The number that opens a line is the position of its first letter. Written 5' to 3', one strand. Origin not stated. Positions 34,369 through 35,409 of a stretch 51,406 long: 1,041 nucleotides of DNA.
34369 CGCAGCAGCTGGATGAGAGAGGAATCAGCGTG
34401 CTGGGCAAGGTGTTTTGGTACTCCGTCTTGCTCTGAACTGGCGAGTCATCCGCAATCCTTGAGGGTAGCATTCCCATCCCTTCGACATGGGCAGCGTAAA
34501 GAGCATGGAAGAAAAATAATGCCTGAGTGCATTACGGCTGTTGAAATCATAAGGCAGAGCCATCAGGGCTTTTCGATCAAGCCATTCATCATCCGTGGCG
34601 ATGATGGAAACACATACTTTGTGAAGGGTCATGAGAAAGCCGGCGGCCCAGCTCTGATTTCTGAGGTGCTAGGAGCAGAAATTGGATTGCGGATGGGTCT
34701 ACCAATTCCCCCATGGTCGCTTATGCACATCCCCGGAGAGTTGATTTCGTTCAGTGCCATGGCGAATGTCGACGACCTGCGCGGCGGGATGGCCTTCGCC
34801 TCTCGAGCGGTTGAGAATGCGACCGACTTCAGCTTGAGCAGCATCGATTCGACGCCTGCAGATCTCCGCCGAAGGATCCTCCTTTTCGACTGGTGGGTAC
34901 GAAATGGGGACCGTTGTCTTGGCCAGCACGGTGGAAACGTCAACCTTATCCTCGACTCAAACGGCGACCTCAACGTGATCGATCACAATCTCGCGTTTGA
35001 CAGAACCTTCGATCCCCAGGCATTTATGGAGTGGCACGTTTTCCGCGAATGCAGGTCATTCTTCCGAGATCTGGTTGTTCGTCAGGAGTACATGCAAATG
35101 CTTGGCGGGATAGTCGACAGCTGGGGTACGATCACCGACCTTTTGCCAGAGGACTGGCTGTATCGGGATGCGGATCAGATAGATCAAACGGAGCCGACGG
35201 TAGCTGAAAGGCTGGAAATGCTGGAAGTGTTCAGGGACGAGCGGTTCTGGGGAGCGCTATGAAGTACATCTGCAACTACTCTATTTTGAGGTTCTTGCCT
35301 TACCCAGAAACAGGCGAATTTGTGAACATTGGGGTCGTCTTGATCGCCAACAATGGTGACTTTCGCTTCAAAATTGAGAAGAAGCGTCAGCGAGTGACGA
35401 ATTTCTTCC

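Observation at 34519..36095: Kinase-like plus DUF3037-like gene pair in the rexAB position of the immunity region: candidate undescribed prophage defence module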

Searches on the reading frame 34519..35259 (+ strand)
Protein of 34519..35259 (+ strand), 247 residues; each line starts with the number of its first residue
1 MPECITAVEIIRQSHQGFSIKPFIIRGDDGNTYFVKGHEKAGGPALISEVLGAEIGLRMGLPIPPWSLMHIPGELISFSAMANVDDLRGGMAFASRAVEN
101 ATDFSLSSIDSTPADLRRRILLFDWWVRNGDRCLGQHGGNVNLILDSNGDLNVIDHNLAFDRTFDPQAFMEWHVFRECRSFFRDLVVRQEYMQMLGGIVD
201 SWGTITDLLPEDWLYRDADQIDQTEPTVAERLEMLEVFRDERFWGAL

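Call 3: search_protein_families(library=pfam, proteins=[window:34519-35259:+], max_evalue=1)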
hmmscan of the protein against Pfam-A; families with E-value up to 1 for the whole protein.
window:34519-35259:+ (247 aa): 1 family
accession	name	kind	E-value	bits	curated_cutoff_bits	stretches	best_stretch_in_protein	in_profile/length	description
PF20613.4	HipA_2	-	7.4e-68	228.8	27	1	8-245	2-238/240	HipA-like kinase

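Call 4: search_protein_families(library=padloc, proteins=[window:34519-35259:+], max_evalue=1)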
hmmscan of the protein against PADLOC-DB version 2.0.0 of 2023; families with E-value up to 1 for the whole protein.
window:34519-35259:+ (247 aa): 1 family
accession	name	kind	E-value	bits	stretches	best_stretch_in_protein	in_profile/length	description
PDLC04766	PDC-M66A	-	4.9e-11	40.3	1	5-223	13-249/270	-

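Call 5: search_protein_families(library=ncbifam, proteins=[window:34519-35259:+], max_evalue=1)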
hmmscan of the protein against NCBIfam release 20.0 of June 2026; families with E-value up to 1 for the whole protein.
window:34519-35259:+ (247 aa): 0 families

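Call 6: search_protein_families(library=phrogs, proteins=[window:34519-35259:+], max_evalue=0.01)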
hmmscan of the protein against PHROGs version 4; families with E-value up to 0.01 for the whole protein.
window:34519-35259:+ (247 aa): 1 family
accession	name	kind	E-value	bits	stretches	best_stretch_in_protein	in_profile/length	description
phrog_3162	-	unknown function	1.8e-57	195.7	1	6-244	2-247/247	-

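Call 36: search_solved_structures(query=window:34519-35259:+, max_evalue=10, show_alignments=2)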
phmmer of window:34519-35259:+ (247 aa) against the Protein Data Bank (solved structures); distinct sequences matched with E-value up to 10: 0.

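Call 38: find_homologous_proteins(query=window:34519-35259:+, max_evalue=0.00001)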
Query window:34519-35259:+ (247 aa): 195 proteins with E <= 0.00001 among 630 candidates; the best 120 are listed.
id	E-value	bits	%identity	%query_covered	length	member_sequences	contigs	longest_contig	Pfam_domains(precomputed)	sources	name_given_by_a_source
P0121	4.3e-167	572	100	100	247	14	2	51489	PF20613.5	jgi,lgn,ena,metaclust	metaclust:\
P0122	6.4e-145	499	87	100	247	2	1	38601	PF20613.5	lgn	-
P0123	3.4e-144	497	87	100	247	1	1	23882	PF20613.5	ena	-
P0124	5.4e-144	496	86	100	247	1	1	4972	PF20613.5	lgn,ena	-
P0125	1.6e-140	485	85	100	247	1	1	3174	PF20613.5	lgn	-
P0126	1.1e-136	472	81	100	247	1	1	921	PF20613.5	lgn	-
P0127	2.3e-136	471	83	100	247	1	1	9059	PF20613.5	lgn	-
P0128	3.3e-132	458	80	100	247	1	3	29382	PF20613.5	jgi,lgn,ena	jgi:hypothetical protein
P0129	2.9e-130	451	79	100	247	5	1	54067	PF20613.5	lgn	-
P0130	8.0e-129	447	79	100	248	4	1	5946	PF20613.5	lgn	-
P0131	2.3e-127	442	79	100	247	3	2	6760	PF20613.5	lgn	-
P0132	7.9e-127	440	77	100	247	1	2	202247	PF20613.5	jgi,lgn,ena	-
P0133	8.2e-127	440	79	100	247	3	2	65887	PF20613.5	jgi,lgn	jgi:hypothetical protein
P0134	1.4e-126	439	77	100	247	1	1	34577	PF20613.5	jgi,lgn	jgi:hypothetical protein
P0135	5.9e-126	437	78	100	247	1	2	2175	PF20613.5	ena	-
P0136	7.1e-126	437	77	100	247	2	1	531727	PF20613.5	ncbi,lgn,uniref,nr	ncbi:hypothetical protein F3J45_00940 [Pantoea sp. Ap-967]|uniref:HipA family kinase n=1 Tax=Pantoea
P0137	7.2e-126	437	77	100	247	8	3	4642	PF20613.5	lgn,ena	-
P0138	1.5e-125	436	77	100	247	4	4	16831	PF20613.5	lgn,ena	-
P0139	8.0e-125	434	77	100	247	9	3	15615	PF20613.5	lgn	-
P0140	1.3e-124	433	77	100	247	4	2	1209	PF20613.5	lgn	-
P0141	1.9e-123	429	76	100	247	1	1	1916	PF20613.5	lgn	-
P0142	2.0e-123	429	75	100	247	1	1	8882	PF20613.5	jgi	jgi:hypothetical protein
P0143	5.3e-123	428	74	100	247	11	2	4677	PF20613.5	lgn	-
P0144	6.2e-123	427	75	100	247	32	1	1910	PF20613.5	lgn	-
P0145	2.8e-120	419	73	100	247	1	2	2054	PF20613.5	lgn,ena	-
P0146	4.6e-120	418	74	100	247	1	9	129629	PF20613.5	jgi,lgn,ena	-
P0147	3.5e-119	415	73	100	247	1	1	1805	PF20613.5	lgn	-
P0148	2.7e-118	412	71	100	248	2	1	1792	PF20613.5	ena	-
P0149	6.1e-117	408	72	100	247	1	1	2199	PF20613.5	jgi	jgi:hypothetical protein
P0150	2.2e-114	399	70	100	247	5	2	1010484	PF20613.5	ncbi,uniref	ncbi:HipA family kinase [Pseudomonas fluorescens]|uniref:HipA family kinase n=1 Tax=Pseudomonas fluo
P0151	6.3e-114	398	70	100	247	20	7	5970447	PF20613.5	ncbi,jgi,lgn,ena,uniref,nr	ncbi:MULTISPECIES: HipA family kinase [Pseudomonas fluorescens group]|jgi:hypothetical protein|unire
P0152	6.0e-111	388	68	100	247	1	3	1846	PF20613.5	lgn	-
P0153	1.9e-110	386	68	100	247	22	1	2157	PF20613.5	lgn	-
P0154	1.9e-110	386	81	84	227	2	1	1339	PF20613.5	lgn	-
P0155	1.6e-109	383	67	100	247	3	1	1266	PF20613.5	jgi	jgi:hypothetical protein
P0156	7.1e-109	381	68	100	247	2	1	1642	PF20613.5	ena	-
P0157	2.3e-107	376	67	100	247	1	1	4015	PF20613.5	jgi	jgi:hypothetical protein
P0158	3.0e-107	376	66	100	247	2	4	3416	PF20613.5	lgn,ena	-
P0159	3.4e-106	373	65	100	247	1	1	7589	PF20613.5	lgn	-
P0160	4.8e-106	372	66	100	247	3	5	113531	PF20613.5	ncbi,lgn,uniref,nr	ncbi:hypothetical protein PSE10C_37050 [Pseudomonas amygdali pv. eriobotryae]|uniref:HipA-like kinas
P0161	3.2e-105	369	66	100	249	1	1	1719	PF20613.5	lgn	-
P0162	3.4e-105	369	67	100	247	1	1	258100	PF20613.5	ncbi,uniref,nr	ncbi:hypothetical protein HX890_11975 [Pseudomonas gingeri]|uniref:HipA family kinase n=1 Tax=Pseudo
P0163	8.6e-105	368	66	100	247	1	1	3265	PF20613.5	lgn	-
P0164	1.8e-103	364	63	100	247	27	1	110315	PF20613.5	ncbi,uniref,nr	ncbi:HipA family kinase [Pseudomonas quasicaspiana]|uniref:HipA family kinase n=1 Tax=Pseudomonas qu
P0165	3.7e-103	363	65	100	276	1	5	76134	PF20613.5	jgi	jgi:hypothetical protein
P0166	3.7e-101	356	65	100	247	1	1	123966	PF20613.5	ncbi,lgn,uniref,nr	ncbi:HipA family kinase [Pseudomonas viridiflava]|uniref:HipA family kinase n=1 Tax=Pseudomonas viri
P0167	1.7e-93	331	58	100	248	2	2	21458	PF20613.5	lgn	-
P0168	9.9e-93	328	57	100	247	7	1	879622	PF20613.5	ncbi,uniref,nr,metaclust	ncbi:HipA family kinase [Pseudomonas sp. AAC]|uniref:HipA family kinase n=1 Tax=Pseudomonas sp. AAC 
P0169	2.8e-92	327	58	98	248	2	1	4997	PF20613.5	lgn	-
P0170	3.1e-92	327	58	98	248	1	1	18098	PF20613.5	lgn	-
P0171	4.1e-91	323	55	100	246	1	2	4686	PF20613.5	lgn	-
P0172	4.7e-90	320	55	100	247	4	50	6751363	PF20613.5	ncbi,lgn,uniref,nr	ncbi:HipA family kinase [Pseudomonas aeruginosa]|uniref:HipA family kinase n=1 Tax=Pseudomonas aerug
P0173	2.8e-89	317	58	98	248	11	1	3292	PF20613.5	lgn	-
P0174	8.9e-89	315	57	100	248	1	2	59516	PF20613.5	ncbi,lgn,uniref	ncbi:MAG: HipA family kinase [Pseudomonas sp.]|uniref:HipA family kinase n=1 Tax=Pseudomonas sp. Tax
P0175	1.3e-88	315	57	100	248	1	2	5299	PF20613.5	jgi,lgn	jgi:hypothetical protein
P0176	1.6e-88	315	57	100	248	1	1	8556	PF20613.5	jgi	jgi:hypothetical protein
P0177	6.8e-88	313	55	100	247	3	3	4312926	PF20613.5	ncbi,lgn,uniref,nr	ncbi:HipA family kinase [Stutzerimonas nitrititolerans]|uniref:HipA family kinase n=1 Tax=Stutzerimo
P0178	4.6e-87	310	56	100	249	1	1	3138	PF20613.5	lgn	-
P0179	6.2e-87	309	57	100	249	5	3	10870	PF20613.5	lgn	-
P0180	1.5e-86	308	56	100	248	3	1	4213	PF20613.5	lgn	-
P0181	2.4e-86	307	55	98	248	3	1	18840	PF20613.5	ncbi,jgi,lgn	-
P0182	2.3e-85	304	56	100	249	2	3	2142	PF20613.5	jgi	jgi:hypothetical protein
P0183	8.8e-85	302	54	100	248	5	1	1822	PF20613.5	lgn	-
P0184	5.9e-84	300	54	100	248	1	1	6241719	PF20613.5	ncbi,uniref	ncbi:HipA family kinase [Pseudomonas syringae]|uniref:HipA family kinase n=1 Tax=Pseudomonas syringa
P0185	6.5e-84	299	55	100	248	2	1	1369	PF20613.5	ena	-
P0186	2.8e-83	297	53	99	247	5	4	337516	PF20613.5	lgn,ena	-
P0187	6.5e-83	296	54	98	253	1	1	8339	PF20613.5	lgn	-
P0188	9.2e-83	296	54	100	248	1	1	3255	PF20613.5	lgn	-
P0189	1.2e-82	295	54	100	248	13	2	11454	PF20613.5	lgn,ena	-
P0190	1.4e-82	295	55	100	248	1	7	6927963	PF20613.5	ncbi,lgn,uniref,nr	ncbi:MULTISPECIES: HipA family kinase [Pseudomonas fluorescens group]|uniref:HipA-like kinase domain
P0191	1.6e-82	295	54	100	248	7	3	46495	PF20613.5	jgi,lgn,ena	-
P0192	2.3e-82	294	55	98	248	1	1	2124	PF20613.5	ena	-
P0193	2.4e-82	294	54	100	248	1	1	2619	PF20613.5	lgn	-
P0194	3.0e-82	294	53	98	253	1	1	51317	PF20613.5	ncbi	-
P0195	2.9e-81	291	54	100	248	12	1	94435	PF20613.5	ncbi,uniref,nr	ncbi:HipA family kinase [Pseudomonas savastanoi]|uniref:HipA-like kinase domain-containing protein n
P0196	1.1e-80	289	54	100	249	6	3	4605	PF20613.5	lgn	-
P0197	1.3e-80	289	54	98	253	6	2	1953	PF20613.5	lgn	-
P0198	1.4e-80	289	53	98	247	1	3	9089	PF20613.5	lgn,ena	-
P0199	2.1e-79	285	54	98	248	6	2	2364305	PF20613.5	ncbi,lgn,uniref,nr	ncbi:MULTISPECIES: HipA family kinase [Pseudomonas]|uniref:HipA-like kinase domain-containing protei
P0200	2.1e-77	278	53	92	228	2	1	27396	PF20613.5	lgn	-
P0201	3.0e-77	278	52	100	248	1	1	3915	PF20613.5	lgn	-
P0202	4.4e-68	248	55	81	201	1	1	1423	PF20613.5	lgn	-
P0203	7.6e-68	247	54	81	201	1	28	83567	PF20613.5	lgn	-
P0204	1.1e-67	246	82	37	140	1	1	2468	PF20613.5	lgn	-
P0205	3.2e-67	245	60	72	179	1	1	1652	PF20613.5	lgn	-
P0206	4.4e-57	212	57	70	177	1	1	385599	PF20613.5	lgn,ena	-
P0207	2.2e-52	196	42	100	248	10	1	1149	PF20613.5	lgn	-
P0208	1.6e-47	180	40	98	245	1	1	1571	PF20613.5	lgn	-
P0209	6.4e-47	178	40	98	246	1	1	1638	PF20613.5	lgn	-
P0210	1.5e-46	177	39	98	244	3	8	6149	PF20613.5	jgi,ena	jgi:hypothetical protein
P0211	7.3e-46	175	38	100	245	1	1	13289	PF20613.5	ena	-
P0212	1.6e-45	174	41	96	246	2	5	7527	PF20613.5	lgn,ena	-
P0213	2.5e-45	173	38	95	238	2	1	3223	PF20613.5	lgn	-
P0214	1.2e-44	171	38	97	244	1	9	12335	PF20613.5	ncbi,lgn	-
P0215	1.2e-44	171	41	90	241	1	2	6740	PF20613.5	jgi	jgi:hypothetical protein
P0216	2.2e-44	170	40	97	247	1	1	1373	PF20613.5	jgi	jgi:hypothetical protein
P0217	3.1e-43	166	40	97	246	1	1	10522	PF20613.5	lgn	-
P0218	5.5e-43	165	41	97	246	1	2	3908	PF20613.5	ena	-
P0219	6.2e-43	165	39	98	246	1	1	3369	PF20613.5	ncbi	-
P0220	1.1e-42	164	42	88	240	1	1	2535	PF20613.5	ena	-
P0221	1.4e-42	164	40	97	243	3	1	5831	PF20613.5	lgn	-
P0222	2.3e-42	163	39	98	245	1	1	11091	PF20613.5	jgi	jgi:hypothetical protein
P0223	3.6e-42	163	39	97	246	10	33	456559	PF20613.5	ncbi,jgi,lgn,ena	jgi:hypothetical protein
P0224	4.0e-42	163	38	89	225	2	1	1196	PF20613.5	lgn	-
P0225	4.7e-42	162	38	99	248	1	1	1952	PF20613.5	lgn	-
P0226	5.1e-42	162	43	85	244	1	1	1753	PF20613.5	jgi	jgi:hypothetical protein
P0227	6.2e-42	162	39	96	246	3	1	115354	PF20613.5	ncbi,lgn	ncbi:MAG: HipA family kinase [Aliidongia sp.]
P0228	1.0e-41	161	45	85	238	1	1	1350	PF20613.5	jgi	jgi:hypothetical protein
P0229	1.1e-41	161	42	85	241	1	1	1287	PF20613.5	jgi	jgi:hypothetical protein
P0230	2.5e-41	160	39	91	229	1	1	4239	PF20613.5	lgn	-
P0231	2.7e-41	160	49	73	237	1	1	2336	PF20613.5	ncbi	ncbi:MAG: HipA family kinase [Verrucomicrobiota bacterium]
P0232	3.0e-41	160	42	98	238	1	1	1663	PF20613.5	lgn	-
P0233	3.0e-41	160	41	84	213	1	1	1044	PF20613.5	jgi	jgi:hypothetical protein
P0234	4.8e-41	159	40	86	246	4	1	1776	PF20613.5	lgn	-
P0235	7.2e-41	158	38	97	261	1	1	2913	PF20613.5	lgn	-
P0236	7.4e-41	158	38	99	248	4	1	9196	PF20613.5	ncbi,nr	ncbi:MAG: hypothetical protein HZA63_16120 [Rhodocyclales bacterium]|nr:hypothetical protein [Rhodoc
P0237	1.5e-40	157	45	87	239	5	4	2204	PF20613.5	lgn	-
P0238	3.2e-40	156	44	85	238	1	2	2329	PF20613.5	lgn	-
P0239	4.6e-40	156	45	85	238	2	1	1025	PF20613.5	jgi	jgi:hypothetical protein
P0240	7.2e-40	155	40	86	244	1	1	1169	PF20613.5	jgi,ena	jgi:hypothetical protein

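Call 51: predict_structure(alignment_id=A2)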
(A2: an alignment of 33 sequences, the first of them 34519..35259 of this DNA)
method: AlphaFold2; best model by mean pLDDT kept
length: 247 residues; sequences in the alignment: 33
mean_pLDDT: 91.1   pTM: 0.90
mean pLDDT of the five models: 91.1, 90.7, 90.4, 89.2, 88.9
residues with pLDDT >= 90: 179; 70-90: 61; 50-70: 6; < 50: 1
segments of 3 or more residues with pLDDT < 50: none
pLDDT, mean of each block of 10 residues (from residue 1): 84 74 93 88 91 98 95 90 86 91 90 96 97 80 91 93 93 93 93 98 96 89 94 97 90
secondary structure, 60 per line:
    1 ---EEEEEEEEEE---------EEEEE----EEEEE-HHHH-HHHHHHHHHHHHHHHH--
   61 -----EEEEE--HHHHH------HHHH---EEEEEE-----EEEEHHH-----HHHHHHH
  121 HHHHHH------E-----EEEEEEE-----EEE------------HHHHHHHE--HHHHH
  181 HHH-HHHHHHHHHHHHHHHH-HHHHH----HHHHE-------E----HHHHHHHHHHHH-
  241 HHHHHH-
elements in order: E4-13 E23-27 E32-36 H38-41 H43-58 E66-70 H73-77 H84-87 E91-96 E102-105 H114-126 E139-145 E151-153 H166-172 H176-183 H185-200 H202-206 H211-214 H228-239 H241-246

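Call 55: fold_search(model_id=the predicted structure, library=pdb)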
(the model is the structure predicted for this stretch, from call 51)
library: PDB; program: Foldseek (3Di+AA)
matches with E <= 10: 1762; with E <= 0.001: 34
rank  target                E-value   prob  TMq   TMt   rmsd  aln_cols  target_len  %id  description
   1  4hnd_B                1.1e-05  1.00  0.53  0.42   6.9       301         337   15  Crystal structure of the catalytic domain of Selenomethionine substituted human PI4KIIalpha in complex with ADP (released 2014-04-09)
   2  4hne_B                1.5e-05  1.00  0.52  0.40   7.6       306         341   15  Crystal structure of the catalytic domain of human type II alpha Phosphatidylinositol 4-kinase (PI4KIIalpha) in comple (released 2014-04-09)
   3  4hnd_A                4.2e-05  1.00  0.53  0.40   7.0       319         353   13  Crystal structure of the catalytic domain of Selenomethionine substituted human PI4KIIalpha in complex with ADP (released 2014-04-09)
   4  3akk_C                9.4e-05  1.00  0.52  0.46  10.9       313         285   13  Crystal structure of A Helicobacter pylori proinflammatory kinase CtkA (released 2010-12-01)
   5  3akk_B                1.1e-04  1.00  0.51  0.45  11.2       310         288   12  Crystal structure of A Helicobacter pylori proinflammatory kinase CtkA (released 2010-12-01)
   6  6z2w_E                1.4e-04  0.91  0.27  0.05  15.3       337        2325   14  Mec1-Ddc2 (F2244L mutant) in complex with Mg AMP-PNP (released 2020-11-11)
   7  1k9a_B                1.5e-04  0.99  0.35  0.22  14.5       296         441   14  Crystal structure analysis of full-length carboxyl-terminal Src kinase at 2.5 A resolution (released 2002-03-20)
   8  3akj_A                1.8e-04  1.00  0.44  0.40  11.4       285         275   13  Crystal structure of A Helicobacter pylori proinflammatory kinase CtkA (released 2010-12-01)
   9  9e4v                  2.6e-04  0.90  0.27  0.17  11.8       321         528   12  The structure of human vacuolar protein sorting 34 catalytic domain bound to MES (released 2024-11-06)
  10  3akk_A                3.3e-04  1.00  0.45  0.39  10.8       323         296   12  Crystal structure of A Helicobacter pylori proinflammatory kinase CtkA (released 2010-12-01)
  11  3akk_D                3.5e-04  1.00  0.47  0.41  10.9       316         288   13  Crystal structure of A Helicobacter pylori proinflammatory kinase CtkA (released 2010-12-01)
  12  4jsn_A                4.0e-04  0.80  0.23  0.08  19.2       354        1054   12  structure of mTORdeltaN-mLST8 complex (released 2013-05-08)
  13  5z33                  5.0e-04  1.00  0.32  0.23   6.5       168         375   12  Crystal structure of Mitogen-activated Protein Kinase Mps1 in Magnaporthe oryzae (released 2019-03-20)
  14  6i3u                  5.6e-04  0.99  0.39  0.22   9.0       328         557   11  Optimization of potent and selective ATM inhibitors suitable for a proof-of-concept study in Huntington's disease models (released 2019-03-20)
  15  9f44_A                5.6e-04  0.75  0.23  0.05  18.8       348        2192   12  cryo-EM structure of LST2 TOS peptide bound to human mTOR complex 1 (released 2024-08-14)
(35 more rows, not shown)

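Call 67: search_solved_structures(query=A2, max_evalue=10, show_alignments=4)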
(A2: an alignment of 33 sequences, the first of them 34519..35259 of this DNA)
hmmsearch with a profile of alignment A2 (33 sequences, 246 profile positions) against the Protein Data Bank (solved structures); distinct sequences matched with E-value up to 10: 1.
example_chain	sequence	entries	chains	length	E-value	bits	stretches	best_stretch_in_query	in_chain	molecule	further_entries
3mko_A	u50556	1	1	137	0.29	13.8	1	148-225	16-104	Glycoprotein C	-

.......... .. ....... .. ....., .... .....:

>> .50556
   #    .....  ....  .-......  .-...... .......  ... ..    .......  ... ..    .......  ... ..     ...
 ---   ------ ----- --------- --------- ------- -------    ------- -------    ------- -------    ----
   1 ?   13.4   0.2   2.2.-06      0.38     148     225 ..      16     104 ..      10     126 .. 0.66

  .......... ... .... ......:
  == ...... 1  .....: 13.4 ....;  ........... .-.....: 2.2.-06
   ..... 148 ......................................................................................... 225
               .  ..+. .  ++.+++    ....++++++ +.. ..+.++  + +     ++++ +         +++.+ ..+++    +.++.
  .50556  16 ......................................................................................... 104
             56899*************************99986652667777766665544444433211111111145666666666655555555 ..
